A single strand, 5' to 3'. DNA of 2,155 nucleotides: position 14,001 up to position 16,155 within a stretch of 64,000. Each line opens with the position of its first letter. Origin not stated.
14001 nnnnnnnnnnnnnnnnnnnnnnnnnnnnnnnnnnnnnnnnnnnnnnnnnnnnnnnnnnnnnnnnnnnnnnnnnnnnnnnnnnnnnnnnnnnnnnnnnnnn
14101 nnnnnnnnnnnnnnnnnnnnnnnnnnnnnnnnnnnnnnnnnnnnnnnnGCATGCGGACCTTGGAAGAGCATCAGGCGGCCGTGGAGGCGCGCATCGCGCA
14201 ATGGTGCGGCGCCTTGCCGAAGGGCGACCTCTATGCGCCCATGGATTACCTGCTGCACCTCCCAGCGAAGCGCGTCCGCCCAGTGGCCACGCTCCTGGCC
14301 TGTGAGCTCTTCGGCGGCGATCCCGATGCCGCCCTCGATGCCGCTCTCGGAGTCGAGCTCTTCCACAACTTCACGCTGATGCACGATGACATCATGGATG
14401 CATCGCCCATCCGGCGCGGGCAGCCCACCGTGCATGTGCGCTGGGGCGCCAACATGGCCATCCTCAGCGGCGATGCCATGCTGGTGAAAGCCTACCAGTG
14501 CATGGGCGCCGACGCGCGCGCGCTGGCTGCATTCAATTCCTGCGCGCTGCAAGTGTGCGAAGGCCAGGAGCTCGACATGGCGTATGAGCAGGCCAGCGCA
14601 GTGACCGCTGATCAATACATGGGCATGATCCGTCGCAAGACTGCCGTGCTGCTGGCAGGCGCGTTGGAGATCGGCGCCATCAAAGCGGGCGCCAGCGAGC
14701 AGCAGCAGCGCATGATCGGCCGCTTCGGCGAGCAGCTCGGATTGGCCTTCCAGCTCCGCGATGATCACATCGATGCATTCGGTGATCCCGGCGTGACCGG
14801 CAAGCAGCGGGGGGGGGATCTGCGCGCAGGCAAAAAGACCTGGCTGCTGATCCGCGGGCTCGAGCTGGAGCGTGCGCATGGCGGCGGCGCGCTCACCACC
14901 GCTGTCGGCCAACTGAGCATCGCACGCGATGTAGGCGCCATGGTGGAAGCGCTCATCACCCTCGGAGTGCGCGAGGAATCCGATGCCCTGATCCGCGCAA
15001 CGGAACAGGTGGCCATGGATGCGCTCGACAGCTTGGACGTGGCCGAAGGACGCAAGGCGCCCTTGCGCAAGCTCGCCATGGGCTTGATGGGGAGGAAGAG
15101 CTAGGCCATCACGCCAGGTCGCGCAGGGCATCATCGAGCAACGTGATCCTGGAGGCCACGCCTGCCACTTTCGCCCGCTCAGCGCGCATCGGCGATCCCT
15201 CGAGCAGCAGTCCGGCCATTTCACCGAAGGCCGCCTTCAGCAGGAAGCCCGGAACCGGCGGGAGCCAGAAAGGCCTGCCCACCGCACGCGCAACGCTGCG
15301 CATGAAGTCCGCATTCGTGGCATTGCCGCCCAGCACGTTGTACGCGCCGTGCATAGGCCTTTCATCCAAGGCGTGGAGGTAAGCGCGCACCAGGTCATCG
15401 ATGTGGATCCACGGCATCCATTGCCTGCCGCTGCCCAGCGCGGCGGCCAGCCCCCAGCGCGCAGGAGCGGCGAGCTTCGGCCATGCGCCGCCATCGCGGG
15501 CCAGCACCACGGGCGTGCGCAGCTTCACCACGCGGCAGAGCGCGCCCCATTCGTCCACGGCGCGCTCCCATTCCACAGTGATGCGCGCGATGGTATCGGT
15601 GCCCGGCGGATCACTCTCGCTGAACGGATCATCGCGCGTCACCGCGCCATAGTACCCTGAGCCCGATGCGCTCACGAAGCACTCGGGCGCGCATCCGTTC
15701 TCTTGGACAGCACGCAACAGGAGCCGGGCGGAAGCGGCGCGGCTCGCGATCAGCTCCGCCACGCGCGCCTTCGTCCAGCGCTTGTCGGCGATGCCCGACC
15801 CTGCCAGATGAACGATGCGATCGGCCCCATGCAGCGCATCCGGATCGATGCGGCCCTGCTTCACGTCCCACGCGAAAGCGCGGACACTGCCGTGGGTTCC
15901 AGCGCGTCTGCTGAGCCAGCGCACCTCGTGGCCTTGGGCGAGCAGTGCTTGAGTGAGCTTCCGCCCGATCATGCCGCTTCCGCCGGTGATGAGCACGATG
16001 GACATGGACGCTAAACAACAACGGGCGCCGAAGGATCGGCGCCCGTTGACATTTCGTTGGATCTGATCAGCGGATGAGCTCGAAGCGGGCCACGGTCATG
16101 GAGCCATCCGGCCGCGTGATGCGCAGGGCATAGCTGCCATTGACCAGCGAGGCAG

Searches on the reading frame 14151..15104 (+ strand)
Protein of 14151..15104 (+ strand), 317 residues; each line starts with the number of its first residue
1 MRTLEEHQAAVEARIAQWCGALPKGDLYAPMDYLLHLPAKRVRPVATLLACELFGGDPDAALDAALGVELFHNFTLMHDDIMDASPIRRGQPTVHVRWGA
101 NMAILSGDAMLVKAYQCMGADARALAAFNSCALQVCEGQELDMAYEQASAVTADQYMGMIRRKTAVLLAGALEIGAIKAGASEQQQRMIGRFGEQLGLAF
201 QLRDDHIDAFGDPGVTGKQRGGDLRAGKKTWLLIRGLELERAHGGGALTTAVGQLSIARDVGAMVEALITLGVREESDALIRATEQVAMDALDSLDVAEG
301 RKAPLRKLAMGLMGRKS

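Call 3: search_protein_families(library=ncbifam, proteins=[window:14151-15104:+], max_evalue=0.001)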
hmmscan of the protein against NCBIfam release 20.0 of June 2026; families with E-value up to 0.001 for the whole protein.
window:14151-15104:+ (317 aa): 16 families
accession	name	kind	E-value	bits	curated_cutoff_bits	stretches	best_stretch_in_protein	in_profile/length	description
NF041169.1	f2_encap_cargo4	exception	1.4e-67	228.3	450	1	40-316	51-333/334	family 2 encapsulin nanocompartment cargo protein polyprenyl transferase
NF040698.1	IdsA_Meth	equivalog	5.6e-65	219.7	468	1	2-315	5-326/328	short chain isoprenyl diphosphate synthase IdsA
NF041003.1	GGPP_syn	equivalog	2.1e-61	207.8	500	1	10-301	12-309/326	geranylgeranyl diphosphate synthase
NF045485.1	FPPsyn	subfamily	9.1e-47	159.6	275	1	5-260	2-271/288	farnesyl diphosphate synthase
NF045549.1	GGPPsyn_IdsB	equivalog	4.4e-46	157.5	475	1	44-240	70-272/346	geranylgeranyl diphosphate synthase IdsB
NF040789.2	gerfarn_diphsyn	equivalog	2.4e-41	142.1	560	1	62-234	85-264/345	geranylfarnesyl diphosphate synthase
NF045685.1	GGPPSynCrtE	equivalog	4.9e-40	137.4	460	1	4-256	7-272/293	geranylgeranyl diphosphate synthase CrtE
TIGR02748.1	GerC3_HepT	equivalog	6.3e-38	130.6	456.55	1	34-312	38-314/319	heptaprenyl diphosphate synthase component II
NF045628.1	HxpDPsynlarge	equivalog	6.6e-35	120.6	500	1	33-300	29-295/311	hexaprenyl-diphosphate synthase large subunit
NF042417.1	NPPPS_Mycobact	equivalog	3e-33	115.3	600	1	31-288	48-301/335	nonaprenyl/(2E,6E)-farnesyl/geranylgeranyl diphosphat synthase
NF007877.0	PRK10581.1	equivalog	5.6e-33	114.4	321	1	4-245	7-264/299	(2E,6E)-farnesyl diphosphate synthase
NF008140.0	PRK10888.1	equivalog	7.9e-33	114.1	412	1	33-299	38-306/323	octaprenyl diphosphate synthase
NF040627.1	GFPS_Meth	equivalog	3.2e-32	112.1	600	1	8-292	9-282/285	geranylfarnesyl diphosphate synthase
NF042416.1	GFPPS_Mycobact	equivalog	1e-31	110.2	600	2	102-311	124-344/350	bifunctional (2E,6E)-farnesyl/geranyl diphosphate synthase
TIGR02749.1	prenyl_cyano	equivalog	5e-24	84.9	383.2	1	27-308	32-313/322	solanesyl diphosphate synthase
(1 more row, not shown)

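Call 4: search_protein_families(library=pfam, proteins=[window:14151-15104:+], max_evalue=0.001)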
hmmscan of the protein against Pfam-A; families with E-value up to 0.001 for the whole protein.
window:14151-15104:+ (317 aa): 1 family
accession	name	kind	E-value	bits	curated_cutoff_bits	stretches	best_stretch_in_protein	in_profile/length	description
PF00348.22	polyprenyl_synt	-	1.1e-65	221.8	27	1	27-245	4-227/251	Polyprenyl synthetase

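Call 32: find_homologous_proteins(query=window:14151-15104:+)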
Query window:14151-15104:+ (317 aa): 6951 proteins with E <= 0.001 among 8000 candidates; the best 120 are listed.
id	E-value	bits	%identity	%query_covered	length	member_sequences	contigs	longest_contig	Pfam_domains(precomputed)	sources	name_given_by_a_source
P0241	2.5e-192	656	94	100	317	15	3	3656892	PF00348.23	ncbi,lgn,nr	ncbi:MAG: polyprenyl synthetase family protein [Flavobacteriales bacterium]|nr:polyprenyl synthetase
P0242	1.9e-175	600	86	100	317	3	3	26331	PF00348.23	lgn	-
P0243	3.5e-167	573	81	100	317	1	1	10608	PF00348.23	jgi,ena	-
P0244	3.6e-167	573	83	100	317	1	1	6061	PF00348.23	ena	-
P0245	7.1e-166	569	82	100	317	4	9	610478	PF00348.23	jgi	-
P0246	6.6e-164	563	81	100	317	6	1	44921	PF00348.23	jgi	jgi:geranylgeranyl diphosphate synthase type II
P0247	6.1e-163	559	80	100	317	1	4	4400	PF00348.23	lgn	-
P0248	3.3e-161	554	80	100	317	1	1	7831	PF00348.23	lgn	-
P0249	2.1e-160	551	80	100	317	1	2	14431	PF00348.23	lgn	-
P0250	4.9e-160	550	79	100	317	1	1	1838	PF00348.23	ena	-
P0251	5.5e-160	550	79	100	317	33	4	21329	PF00348.23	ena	-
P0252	5.9e-160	550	79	100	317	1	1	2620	PF00348.23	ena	-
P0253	1.0e-159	549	79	100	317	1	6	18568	PF00348.23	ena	-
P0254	6.1e-148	510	75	100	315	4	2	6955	PF00348.23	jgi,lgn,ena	-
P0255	6.6e-146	503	75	99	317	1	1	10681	PF00348.23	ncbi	ncbi:MAG: polyprenyl synthetase family protein [Flavobacteriales bacterium]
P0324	4.7e-110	386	60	98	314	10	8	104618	PF00348.23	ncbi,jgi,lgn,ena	-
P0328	7.3e-110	385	61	97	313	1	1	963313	PF00348.23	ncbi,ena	-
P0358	8.9e-109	382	61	98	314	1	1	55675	PF00348.23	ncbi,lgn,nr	ncbi:MAG: polyprenyl synthetase family protein [Bacteroidetes bacterium]|nr:polyprenyl synthetase fa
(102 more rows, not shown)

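Call 33: find_encoding_contigs(protein=P0358, flank=8000, max_places=2)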
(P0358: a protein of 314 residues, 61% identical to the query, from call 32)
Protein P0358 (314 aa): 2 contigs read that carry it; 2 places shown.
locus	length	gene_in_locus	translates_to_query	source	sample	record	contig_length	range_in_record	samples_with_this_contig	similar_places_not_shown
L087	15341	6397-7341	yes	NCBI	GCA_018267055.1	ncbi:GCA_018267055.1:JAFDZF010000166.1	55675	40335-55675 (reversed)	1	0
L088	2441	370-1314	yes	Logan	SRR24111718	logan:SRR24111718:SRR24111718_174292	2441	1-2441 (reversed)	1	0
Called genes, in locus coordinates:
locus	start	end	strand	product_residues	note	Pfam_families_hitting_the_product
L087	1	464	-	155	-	PF04055:Radical_SAM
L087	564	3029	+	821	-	PF13620:CarboxypepD_reg (weak), PF13715:CarbopepD_reg_2, PF18939:DUF5686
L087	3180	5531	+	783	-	PF03176:MMPL, PF02460:Patched (faint), PF12349:Sterol-sensing (weak), PF03176:MMPL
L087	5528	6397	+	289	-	PF00483:NTP_transferase, PF12804:NTP_transf_3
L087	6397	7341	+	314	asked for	PF00348:polyprenyl_synt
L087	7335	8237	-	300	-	PF01370:Epimerase, PF08338:DUF1731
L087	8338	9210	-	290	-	-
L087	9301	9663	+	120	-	-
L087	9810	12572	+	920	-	PF16078:2-oxogl_dehyd_N, PF00676:E1_dh, PF02779:Transket_pyr, PF16870:OxoGdeHyase_C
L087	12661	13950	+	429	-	PF00364:Biotin_lipoyl, PF02817:E3_binding, PF00198:2-oxoacid_dh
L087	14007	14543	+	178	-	-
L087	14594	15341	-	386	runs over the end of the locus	PF05569:Peptidase_M56 (weak), PF03544:TonB_C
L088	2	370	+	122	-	?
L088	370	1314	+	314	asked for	PF00348:polyprenyl_synt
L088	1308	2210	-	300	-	PF01370:Epimerase, PF08338:DUF1731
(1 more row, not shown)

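Call 34: find_encoding_contigs(protein=P0328, flank=8000, max_places=2)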
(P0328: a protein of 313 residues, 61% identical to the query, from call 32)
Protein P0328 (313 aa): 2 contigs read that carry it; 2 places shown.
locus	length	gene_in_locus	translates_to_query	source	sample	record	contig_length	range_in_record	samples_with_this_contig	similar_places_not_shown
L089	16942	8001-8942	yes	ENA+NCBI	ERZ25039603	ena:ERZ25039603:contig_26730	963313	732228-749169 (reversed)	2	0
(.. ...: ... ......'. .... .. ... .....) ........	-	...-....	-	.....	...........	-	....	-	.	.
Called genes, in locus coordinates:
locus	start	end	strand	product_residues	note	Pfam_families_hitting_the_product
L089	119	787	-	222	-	-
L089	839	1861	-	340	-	PF04055:Radical_SAM, PF13186:SPASM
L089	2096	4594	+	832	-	PF13620:CarboxypepD_reg (weak), PF13715:CarbopepD_reg_2, PF18939:DUF5686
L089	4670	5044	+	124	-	-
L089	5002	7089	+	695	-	PF03176:MMPL, PF02460:Patched, PF12349:Sterol-sensing, PF03176:MMPL, PF00873:ACR_tran (weak)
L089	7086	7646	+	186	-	PF00483:NTP_transferase, PF12804:NTP_transf_3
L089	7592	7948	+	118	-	PF00483:NTP_transferase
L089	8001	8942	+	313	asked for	PF00348:polyprenyl_synt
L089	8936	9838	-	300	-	PF01370:Epimerase, PF04321:RmlD_sub_bind (faint), PF05368:NmrA (faint), PF16363:GDP_Man_Dehyd (faint), PF08338:DUF1731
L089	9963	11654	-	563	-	PF02690:Na_Pi_cotrans, PF01895:PhoU (weak)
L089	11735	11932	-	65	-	-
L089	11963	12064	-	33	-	-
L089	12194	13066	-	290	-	-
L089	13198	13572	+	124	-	-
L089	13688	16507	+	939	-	PF16078:2-oxogl_dehyd_N (weak), PF00676:E1_dh, PF02779:Transket_pyr, PF16870:OxoGdeHyase_C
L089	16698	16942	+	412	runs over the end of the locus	PF00364:Biotin_lipoyl, PF02817:E3_binding, PF00198:2-oxoacid_dh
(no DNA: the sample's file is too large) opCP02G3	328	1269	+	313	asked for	PF00348:polyprenyl_synt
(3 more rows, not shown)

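Call 35: find_encoding_contigs(protein=P0324, flank=8000, max_places=2)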
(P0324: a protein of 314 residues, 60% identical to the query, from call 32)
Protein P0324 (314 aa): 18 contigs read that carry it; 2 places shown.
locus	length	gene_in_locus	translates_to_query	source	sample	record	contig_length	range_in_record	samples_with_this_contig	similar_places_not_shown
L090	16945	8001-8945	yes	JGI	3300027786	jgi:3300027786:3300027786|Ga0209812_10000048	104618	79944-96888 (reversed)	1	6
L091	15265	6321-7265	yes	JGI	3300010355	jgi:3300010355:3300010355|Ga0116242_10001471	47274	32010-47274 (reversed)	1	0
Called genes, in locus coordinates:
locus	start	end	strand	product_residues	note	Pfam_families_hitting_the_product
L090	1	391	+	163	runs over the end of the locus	PF00696:AA_kinase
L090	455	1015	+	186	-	PF01765:RRF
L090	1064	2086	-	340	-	PF04055:Radical_SAM, PF13186:SPASM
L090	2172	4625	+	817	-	PF13620:CarboxypepD_reg, PF13715:CarbopepD_reg_2, PF18939:DUF5686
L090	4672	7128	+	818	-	PF03176:MMPL, PF00873:ACR_tran (faint), PF02460:Patched (weak), PF12349:Sterol-sensing, PF03176:MMPL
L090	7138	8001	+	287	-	PF00483:NTP_transferase, PF12804:NTP_transf_3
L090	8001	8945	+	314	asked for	PF00348:polyprenyl_synt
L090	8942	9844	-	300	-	PF01370:Epimerase, PF08338:DUF1731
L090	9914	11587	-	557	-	-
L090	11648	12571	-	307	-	-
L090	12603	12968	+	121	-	-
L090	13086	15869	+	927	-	PF16078:2-oxogl_dehyd_N, PF00676:E1_dh, PF02779:Transket_pyr, PF16870:OxoGdeHyase_C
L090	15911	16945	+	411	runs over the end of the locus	PF00364:Biotin_lipoyl, PF25997:BSH_YhbJ (weak), PF02817:E3_binding, PF00198:2-oxoacid_dh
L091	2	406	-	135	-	?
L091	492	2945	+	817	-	PF13620:CarboxypepD_reg, PF13715:CarbopepD_reg_2, PF18939:DUF5686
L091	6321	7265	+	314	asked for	PF00348:polyprenyl_synt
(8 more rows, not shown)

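Call 39: search_solved_structures(query=window:14151-15104:+, max_evalue=1e-20)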
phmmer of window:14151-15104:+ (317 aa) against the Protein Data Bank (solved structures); distinct sequences matched with E-value up to 1e-20: 65 (the best 60 are shown).
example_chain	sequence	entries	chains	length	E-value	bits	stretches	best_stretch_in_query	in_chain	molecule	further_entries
6kd7_A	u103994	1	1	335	5.1e-66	226.3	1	21-317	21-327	Polyprenyl synthetase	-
1wy0_A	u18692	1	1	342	2.2e-45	158.6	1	37-235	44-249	geranylgeranyl pyrophosphate synthetase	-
5jfq_A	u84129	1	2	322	8.9e-44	153.3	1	23-241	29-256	Geranylgeranyl Pyrophosphate Synthetase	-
4jxn_A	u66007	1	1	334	2.1e-37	132.4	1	27-237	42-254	Octaprenyl-diphosphate synthase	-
7mxz_AAA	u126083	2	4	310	3.6e-36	128.3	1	9-253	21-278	Geranylgeranyl pyrophosphate synthase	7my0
3mzv_A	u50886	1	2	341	4.4e-36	128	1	4-239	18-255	Decaprenyl diphosphate synthase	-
7my1_AAA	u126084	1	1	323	4.5e-36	128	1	9-253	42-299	Geranylgeranyl pyrophosphate synthase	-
3nf2_A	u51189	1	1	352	1.2e-34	123.3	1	39-300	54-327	Putative polyprenyl synthetase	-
3kra_A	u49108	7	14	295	5.7e-34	121.1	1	27-241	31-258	Geranyl diphosphate synthase large subunit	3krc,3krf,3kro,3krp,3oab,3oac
3oyr_A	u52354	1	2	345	2.4e-33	119.1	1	31-237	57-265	Trans-isoprenyl diphosphate synthase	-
7my6_A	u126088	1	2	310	8.4e-33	117.3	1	4-254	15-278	Farnesyl-diphosphate synthase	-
7my7_AAA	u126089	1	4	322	1e-32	117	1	4-254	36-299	Farnesyl-diphosphate synthase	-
3lk5_A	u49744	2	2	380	3.6e-32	115.2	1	38-311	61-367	Geranylgeranyl pyrophosphate synthase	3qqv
3lmd_A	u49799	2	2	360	9e-32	113.9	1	32-309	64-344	Geranylgeranyl pyrophosphate synthase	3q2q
9imq_A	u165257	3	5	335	5e-31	111.4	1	31-237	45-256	Nonaprenyl diphosphate synthase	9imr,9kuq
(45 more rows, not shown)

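Call 51: find_encoding_contigs(protein=P0241, flank=8000, max_places=3)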
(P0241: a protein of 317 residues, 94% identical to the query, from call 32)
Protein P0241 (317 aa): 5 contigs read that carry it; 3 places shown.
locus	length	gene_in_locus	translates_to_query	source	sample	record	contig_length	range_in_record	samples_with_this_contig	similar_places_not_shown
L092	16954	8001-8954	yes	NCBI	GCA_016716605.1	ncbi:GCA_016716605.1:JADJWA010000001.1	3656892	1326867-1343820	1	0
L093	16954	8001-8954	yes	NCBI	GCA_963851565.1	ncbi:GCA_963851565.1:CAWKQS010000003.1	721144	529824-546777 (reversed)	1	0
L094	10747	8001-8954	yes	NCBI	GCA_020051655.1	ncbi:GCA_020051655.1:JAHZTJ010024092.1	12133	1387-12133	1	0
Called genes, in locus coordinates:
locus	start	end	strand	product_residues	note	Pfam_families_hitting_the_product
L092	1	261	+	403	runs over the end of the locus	PF02771:Acyl-CoA_dh_N, PF02770:Acyl-CoA_dh_M, PF00441:Acyl-CoA_dh_1, PF08028:Acyl-CoA_dh_2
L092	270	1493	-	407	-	-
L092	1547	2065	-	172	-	-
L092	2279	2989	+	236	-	PF00696:AA_kinase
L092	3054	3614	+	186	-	PF01765:RRF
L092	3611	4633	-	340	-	PF04055:Radical_SAM, PF13186:SPASM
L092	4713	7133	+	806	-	PF03176:MMPL, PF00873:ACR_tran (faint), PF02460:Patched, PF12349:Sterol-sensing, PF03176:MMPL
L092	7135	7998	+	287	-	PF00483:NTP_transferase, PF12804:NTP_transf_3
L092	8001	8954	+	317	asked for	PF00348:polyprenyl_synt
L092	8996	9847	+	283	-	-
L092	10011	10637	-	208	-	-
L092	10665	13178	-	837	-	PF13620:CarboxypepD_reg, PF13715:CarbopepD_reg_2, PF07715:Plug, PF14905:OMP_b-brl_3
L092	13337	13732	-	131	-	PF00076:RRM_1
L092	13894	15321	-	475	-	-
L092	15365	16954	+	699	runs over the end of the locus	PF17191:RecG_wedge, PF01336:tRNA_anti-codon (weak), PF00270:DEAD, PF04851:ResIII, PF00271:Helicase_C, PF19833:RecG_dom3_C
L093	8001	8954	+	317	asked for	PF00348:polyprenyl_synt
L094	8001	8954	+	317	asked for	PF00348:polyprenyl_synt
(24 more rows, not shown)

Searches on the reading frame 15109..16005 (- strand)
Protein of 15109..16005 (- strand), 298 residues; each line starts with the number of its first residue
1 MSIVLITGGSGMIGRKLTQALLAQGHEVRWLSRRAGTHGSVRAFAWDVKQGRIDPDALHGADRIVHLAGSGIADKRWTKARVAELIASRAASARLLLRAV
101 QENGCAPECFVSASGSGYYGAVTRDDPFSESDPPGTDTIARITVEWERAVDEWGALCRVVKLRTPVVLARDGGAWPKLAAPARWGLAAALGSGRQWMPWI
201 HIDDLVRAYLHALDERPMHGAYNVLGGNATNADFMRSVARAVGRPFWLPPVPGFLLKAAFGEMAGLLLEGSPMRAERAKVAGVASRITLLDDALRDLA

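Call 3: search_protein_families(library=ncbifam, proteins=[window:15109-16005:-], max_evalue=0.001)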
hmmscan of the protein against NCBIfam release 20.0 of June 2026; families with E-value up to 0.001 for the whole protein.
window:15109-16005:- (298 aa): 10 families
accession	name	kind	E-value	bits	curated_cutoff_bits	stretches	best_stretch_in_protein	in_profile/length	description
TIGR01777.1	yfcH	hypoth_equivalog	4.1e-73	246.5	207.35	1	4-292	1-290/292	TIGR01777 family oxidoreductase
NF050030.1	thlkprotThyD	equivalog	1e-51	176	400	1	4-297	3-304/305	thylakoid membrane protein ThyD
TIGR03466.1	HpnA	hypoth_equivalog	5.1e-12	45.3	367.65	1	4-112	3-112/327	hopanoid-associated sugar epimerase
NF004520.0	PRK05865.1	equivalog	3.2e-08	31.9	1509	1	4-247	3-203/854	sugar epimerase family protein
NF042422.1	oxyalk_red_OleD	equivalog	2.2e-07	30.5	580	1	4-215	3-217/329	2-alkyl-3-oxoalkanoate reductase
TIGR01181.1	dTDP_gluc_dehyt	equivalog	1.4e-05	24.4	365.1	0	190-243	208-262/321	dTDP-glucose 4,6-dehydratase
NF058621.1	DiazavRedAvaA7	equivalog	3.3e-05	23.7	400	0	4-61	3-59/304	3-diazoavenalumate denitrifying reductase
TIGR02197.1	heptose_epim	equivalog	0.00016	21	274.6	0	4-25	1-22/316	ADP-glyceromanno-heptose 6-epimerase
NF052578.1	StrlDmthSdmBMthl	equivalog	0.00036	20.4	600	1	4-69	3-73/328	sterol demethylase protein SdmB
TIGR01179.1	galE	equivalog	0.00096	18.1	262.3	0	4-28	2-26/332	UDP-glucose 4-epimerase GalE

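Call 4: search_protein_families(library=pfam, proteins=[window:15109-16005:-], max_evalue=0.001)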
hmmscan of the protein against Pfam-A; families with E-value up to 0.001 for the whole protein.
window:15109-16005:- (298 aa): 4 families
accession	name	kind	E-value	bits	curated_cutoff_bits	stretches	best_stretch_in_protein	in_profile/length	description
PF01370.27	Epimerase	-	3.9e-24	85.8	20.9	1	4-224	1-239/240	NAD dependent epimerase/dehydratase family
PF16363.11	GDP_Man_Dehyd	-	6.5e-10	39.4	27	1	5-133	1-146/332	GDP-mannose 4,6 dehydratase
PF08338.16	DUF1731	-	6.8e-07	29.4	27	1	251-297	1-47/47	Domain of unknown function (DUF1731)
PF13460.12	NAD_binding_10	-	4.6e-06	27.1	27.2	1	8-118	1-103/184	NAD(P)H-binding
